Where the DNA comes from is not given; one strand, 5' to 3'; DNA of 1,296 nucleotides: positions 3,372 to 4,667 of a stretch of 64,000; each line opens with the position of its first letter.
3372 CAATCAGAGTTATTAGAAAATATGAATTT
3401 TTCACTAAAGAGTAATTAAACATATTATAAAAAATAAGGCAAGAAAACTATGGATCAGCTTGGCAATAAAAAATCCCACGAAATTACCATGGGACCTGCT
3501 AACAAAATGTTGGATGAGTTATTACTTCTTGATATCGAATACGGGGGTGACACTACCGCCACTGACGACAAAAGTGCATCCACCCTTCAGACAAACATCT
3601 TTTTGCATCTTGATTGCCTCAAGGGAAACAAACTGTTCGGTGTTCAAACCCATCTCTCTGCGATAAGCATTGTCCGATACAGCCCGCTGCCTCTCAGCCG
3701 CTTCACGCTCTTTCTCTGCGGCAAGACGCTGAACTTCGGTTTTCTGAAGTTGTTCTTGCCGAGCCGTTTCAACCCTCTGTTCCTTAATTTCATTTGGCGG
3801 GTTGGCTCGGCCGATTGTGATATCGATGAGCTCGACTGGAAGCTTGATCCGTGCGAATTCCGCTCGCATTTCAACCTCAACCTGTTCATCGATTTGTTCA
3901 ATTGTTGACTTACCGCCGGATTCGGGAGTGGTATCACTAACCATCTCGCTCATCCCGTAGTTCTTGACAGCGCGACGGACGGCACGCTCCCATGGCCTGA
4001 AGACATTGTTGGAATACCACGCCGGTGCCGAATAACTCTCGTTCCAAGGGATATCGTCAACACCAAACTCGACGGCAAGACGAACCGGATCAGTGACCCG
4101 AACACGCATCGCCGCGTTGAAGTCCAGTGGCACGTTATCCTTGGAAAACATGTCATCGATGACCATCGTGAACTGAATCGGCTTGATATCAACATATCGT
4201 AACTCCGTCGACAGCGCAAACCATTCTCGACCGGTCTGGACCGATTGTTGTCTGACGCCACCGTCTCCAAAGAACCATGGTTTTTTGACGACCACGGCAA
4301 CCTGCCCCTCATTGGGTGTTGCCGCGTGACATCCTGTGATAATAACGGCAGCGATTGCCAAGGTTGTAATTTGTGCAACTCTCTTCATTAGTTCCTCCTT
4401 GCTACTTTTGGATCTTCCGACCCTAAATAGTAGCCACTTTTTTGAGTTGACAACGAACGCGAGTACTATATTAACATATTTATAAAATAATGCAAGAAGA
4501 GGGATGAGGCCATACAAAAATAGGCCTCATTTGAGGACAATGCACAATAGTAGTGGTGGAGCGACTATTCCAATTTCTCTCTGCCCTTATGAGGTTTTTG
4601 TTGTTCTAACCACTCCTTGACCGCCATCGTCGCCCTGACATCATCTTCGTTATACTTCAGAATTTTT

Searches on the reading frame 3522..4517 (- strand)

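Call 3: search_protein_families(library=pfam, proteins=[window:3522-4517:-], max_evalue=0.01)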
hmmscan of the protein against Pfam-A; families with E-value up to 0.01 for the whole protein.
window:3522-4517:- (331 aa): 1 family
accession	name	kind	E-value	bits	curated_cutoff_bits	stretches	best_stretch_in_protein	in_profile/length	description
PF01145.31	Band_7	-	8.4e-19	68.7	23.6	1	69-269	4-176/176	SPFH domain / Band 7 family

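Call 4: search_protein_families(library=padloc, proteins=[window:3522-4517:-], max_evalue=0.1)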
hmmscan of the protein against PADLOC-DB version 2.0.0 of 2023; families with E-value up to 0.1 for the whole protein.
window:3522-4517:- (331 aa): 0 families
